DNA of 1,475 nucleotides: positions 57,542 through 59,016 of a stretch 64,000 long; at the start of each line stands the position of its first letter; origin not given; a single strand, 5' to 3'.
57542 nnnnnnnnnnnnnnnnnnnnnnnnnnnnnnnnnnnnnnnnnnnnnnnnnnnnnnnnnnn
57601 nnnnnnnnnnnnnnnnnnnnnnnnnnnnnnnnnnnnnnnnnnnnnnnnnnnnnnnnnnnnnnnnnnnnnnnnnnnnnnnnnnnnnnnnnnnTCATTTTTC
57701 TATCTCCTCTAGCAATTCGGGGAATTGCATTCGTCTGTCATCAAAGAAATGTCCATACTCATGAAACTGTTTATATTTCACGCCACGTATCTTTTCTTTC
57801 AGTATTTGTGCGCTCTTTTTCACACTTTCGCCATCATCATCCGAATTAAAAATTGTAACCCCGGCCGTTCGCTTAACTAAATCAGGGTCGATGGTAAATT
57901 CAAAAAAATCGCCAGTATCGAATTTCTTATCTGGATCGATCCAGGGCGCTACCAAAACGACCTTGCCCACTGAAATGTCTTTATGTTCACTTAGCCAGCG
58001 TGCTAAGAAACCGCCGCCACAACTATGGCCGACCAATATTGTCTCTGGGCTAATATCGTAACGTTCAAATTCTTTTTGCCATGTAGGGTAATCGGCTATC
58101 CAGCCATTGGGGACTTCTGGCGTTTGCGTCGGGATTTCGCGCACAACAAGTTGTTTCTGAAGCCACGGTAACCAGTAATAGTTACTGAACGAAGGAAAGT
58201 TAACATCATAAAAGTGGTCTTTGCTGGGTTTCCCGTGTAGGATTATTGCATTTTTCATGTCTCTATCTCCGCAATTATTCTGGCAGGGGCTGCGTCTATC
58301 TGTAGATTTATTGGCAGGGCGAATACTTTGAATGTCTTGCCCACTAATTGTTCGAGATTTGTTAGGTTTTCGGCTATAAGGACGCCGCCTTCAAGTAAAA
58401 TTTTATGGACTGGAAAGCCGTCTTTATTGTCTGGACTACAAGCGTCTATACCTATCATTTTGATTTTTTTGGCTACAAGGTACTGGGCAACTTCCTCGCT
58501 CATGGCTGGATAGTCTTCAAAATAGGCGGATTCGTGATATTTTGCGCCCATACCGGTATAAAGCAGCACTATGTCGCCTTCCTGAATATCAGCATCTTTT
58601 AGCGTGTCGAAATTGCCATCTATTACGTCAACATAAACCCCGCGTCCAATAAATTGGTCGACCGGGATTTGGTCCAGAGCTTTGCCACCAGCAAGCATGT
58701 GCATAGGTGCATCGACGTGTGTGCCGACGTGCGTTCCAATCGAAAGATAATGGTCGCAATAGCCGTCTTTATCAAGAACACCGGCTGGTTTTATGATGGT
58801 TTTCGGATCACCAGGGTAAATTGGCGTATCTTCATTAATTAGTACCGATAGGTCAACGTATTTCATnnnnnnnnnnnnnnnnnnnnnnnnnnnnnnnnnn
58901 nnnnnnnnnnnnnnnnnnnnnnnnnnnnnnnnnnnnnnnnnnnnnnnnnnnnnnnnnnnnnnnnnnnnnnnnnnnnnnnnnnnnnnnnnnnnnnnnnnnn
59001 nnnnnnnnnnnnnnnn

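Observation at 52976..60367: pheS and pheT pulled apart by a four-enzyme cassette, with seven ORFs chained by ATGA overlaps and ending in an ABC exporter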

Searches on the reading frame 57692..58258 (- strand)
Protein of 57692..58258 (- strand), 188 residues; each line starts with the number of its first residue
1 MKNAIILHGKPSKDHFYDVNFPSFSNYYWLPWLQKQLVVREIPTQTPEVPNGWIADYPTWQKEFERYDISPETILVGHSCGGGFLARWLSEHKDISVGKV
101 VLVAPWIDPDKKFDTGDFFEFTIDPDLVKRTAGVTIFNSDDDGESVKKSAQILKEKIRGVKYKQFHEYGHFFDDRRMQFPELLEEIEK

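Call 3: search_protein_families(library=pfam, proteins=[window:57692-58258:-], max_evalue=0.01)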
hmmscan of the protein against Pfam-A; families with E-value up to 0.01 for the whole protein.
window:57692-58258:- (188 aa): 4 families
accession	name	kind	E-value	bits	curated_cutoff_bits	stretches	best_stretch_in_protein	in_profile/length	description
PF00561.26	Abhydrolase_1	-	1.1e-07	32.3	25.8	1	72-140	70-136/245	alpha/beta hydrolase fold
PF06821.19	Ser_hydrolase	-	1.6e-06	28.6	22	1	28-171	14-154/172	Serine hydrolase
PF12146.15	Hydrolase_4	-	1.3e-05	25.1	27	1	70-114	75-118/239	Serine aminopeptidase, S33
PF12697.13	Abhydrolase_6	-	0.009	17.1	26.3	0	54-119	51-108/217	Alpha/beta hydrolase family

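Call 4: search_protein_families(library=ncbifam, proteins=[window:57692-58258:-], max_evalue=0.01)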
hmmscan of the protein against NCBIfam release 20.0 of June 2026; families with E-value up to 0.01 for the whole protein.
window:57692-58258:- (188 aa): 0 families

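Call 43: search_solved_structures(query=window:57692-58258:-, max_evalue=0.1, show_alignments=1)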
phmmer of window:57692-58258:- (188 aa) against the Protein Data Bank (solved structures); distinct sequences matched with E-value up to 0.1: 10.
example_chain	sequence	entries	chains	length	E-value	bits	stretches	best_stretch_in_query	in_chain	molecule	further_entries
1uxo_A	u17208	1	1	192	3.4e-06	30.1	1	20-176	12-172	Putative hydrolase YdeN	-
5h3h_A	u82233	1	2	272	0.0018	21.2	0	73-104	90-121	Abhydrolase domain-containing protein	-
3t4u_A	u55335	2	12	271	0.0018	21.2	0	64-104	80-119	Arylesterase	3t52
3ia2_A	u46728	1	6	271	0.0029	20.6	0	64-104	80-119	Arylesterase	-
1va4_A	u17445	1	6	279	0.0032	20.4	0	64-104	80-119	Arylesterase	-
8pi1_A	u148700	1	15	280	0.0035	20.3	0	64-104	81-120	Arylesterase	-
3hi4_A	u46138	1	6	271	0.0058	19.6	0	64-104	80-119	Arylesterase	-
3hea_A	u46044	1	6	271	0.006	19.5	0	64-104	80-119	Arylesterase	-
5f2h_A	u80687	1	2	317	0.0078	19.2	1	71-185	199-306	Uncharacterized protein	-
1zoi_A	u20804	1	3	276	0.039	16.9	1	74-105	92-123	esterase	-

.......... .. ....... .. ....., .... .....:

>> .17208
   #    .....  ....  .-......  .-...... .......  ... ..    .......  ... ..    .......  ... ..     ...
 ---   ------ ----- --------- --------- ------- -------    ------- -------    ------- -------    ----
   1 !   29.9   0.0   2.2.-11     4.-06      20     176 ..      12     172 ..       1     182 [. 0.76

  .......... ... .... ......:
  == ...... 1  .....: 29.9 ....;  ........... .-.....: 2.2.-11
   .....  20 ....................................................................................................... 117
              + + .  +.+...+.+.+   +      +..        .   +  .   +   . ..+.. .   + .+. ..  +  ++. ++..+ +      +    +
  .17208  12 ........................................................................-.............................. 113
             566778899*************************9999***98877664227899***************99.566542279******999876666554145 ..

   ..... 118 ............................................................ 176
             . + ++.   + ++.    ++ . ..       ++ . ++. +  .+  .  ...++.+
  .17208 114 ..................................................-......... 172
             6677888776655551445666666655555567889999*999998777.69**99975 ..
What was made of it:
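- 57692..58258 (-): YdeN/PF06821-type alpha/beta serine hydrolase, with the GHSCGG nucleophile elbow and a C-terminal GHF motif. calls 3, 43
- On YdeN / Ser_hydrolase (PF06821): YGHF aligns with GGHF of YdeN 1uxo (calls 3, 43).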

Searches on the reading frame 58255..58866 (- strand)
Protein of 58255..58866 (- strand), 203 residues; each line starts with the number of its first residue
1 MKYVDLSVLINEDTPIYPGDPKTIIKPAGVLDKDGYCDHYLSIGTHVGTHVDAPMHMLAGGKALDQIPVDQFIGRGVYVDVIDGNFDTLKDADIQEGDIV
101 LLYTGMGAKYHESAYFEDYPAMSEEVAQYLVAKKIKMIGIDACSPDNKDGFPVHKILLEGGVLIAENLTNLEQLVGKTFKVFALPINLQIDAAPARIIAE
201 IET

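Call 3: search_protein_families(library=pfam, proteins=[window:58255-58866:-], max_evalue=0.01)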
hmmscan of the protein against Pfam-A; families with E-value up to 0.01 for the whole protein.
window:58255-58866:- (203 aa): 1 family
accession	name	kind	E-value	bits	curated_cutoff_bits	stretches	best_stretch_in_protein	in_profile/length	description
PF04199.19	Cyclase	-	1.7e-31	109.7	23.1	1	4-146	1-141/142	Putative cyclase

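Call 4: search_protein_families(library=ncbifam, proteins=[window:58255-58866:-], max_evalue=0.01)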
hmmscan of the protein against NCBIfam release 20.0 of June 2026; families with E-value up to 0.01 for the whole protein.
window:58255-58866:- (203 aa): 1 family
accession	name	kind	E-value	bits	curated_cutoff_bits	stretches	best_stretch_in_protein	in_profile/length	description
TIGR03035.1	trp_arylform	equivalog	4.7e-25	88.8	223.05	1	2-198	1-202/206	arylformamidase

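Call 21: find_related_loci(query=window:58255-58866:-, collection=metagenome_contigs, flank=8000)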
Query window:58255-58866:- (203 aa) in metagenome_contigs; peptide patterns used: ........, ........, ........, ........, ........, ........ (x = any residue, [..] = any of these).
296 stretches matched a pattern; 19 encode a relative of the query (tblastn E <= 1e-3); 19 distinct loci.
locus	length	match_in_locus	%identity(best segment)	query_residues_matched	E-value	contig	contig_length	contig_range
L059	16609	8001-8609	81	1-203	4e-113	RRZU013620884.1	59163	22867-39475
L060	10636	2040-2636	72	4-202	1e-101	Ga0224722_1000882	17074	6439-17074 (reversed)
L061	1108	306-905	70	4-203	9e-105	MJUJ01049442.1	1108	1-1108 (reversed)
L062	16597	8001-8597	69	3-201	5e-94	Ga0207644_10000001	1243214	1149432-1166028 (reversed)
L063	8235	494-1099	66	1-201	1e-88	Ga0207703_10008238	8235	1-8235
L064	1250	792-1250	61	4-156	3e-70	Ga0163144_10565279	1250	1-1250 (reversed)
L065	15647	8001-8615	48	1-202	2e-58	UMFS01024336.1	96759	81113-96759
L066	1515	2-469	60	48-202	5e-60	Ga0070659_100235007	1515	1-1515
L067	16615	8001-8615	42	1-203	2e-50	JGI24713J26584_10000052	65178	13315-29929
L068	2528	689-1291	42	2-199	8e-48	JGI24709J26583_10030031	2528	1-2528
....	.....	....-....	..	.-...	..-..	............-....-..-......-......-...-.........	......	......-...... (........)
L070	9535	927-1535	41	2-201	1e-44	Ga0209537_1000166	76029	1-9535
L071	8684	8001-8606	38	4-201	1e-40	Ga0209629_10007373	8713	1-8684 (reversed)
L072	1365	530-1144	36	2-193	6e-35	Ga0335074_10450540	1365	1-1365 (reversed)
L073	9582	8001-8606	29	1-198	3e-20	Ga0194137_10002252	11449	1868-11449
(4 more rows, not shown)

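Call 39: search_solved_structures(query=window:58255-58866:-, max_evalue=0.001, show_alignments=1)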
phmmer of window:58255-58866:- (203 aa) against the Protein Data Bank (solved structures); distinct sequences matched with E-value up to 0.001: 12.
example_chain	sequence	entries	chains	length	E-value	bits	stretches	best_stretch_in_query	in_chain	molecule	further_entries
1r61_A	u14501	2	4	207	1e-27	100.7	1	1-198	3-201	metal-dependent hydrolase | Hydrolase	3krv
8hmo_A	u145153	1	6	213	1.8e-20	77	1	1-198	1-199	Metal-dependent hydrolase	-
2b0a_A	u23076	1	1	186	3.3e-20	76.2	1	17-202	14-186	Hypothetical protein MJ0783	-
4cz1_A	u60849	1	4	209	2.8e-14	56.8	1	2-198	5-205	KYNURENINE FORMAMIDASE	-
4co9_A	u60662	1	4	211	2.9e-14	56.8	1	2-198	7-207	KYNURENINE FORMAMIDASE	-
4cob_A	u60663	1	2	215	2.5e-12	50.4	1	1-198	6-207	KYNURENINE FORMAMIDASE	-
4cog_A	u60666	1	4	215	6.7e-12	49.1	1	5-198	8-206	KYNURENINE FORMAMIDASE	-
8f9x_A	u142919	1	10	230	1.5e-08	38.1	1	5-174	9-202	Cyclase family protein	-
5nnb_A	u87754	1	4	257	7.5e-07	32.6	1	38-85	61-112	isatin hydrolase A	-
5nna_A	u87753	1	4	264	8.2e-07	32.5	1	38-85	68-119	isatin hydrolase A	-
4j0n_A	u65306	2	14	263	1.3e-06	31.7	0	19-94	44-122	Isatin hydrolase B | Putative uncharacterized protein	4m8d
5nmp_A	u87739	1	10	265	0.00035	23.8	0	40-81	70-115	Isatin hydrolase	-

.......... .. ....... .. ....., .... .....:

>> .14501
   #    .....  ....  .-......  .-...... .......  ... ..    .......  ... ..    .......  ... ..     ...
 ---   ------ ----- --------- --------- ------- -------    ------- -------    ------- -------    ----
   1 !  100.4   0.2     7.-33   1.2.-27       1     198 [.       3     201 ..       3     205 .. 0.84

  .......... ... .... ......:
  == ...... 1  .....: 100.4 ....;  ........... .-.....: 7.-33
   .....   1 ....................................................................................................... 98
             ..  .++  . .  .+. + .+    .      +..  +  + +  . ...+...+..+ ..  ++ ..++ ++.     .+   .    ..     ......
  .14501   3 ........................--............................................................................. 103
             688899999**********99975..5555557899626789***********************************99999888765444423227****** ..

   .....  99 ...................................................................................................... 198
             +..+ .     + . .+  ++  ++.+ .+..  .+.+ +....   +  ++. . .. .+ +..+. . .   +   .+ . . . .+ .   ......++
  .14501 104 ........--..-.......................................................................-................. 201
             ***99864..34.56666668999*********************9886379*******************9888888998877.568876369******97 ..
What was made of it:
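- On Cyclase / arylformamidase family (PF04199): PDB 1r61 matches at E = 1e-27 (calls 3, 39).
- Closest known: Kynurenine formamidase / isatin hydrolase / cyclase family. Same: The Pfam match is strong, the metal-binding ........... motif is present, and PDB relatives include 1r61, 4cz1 and 4co9 (calls 3, 39).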
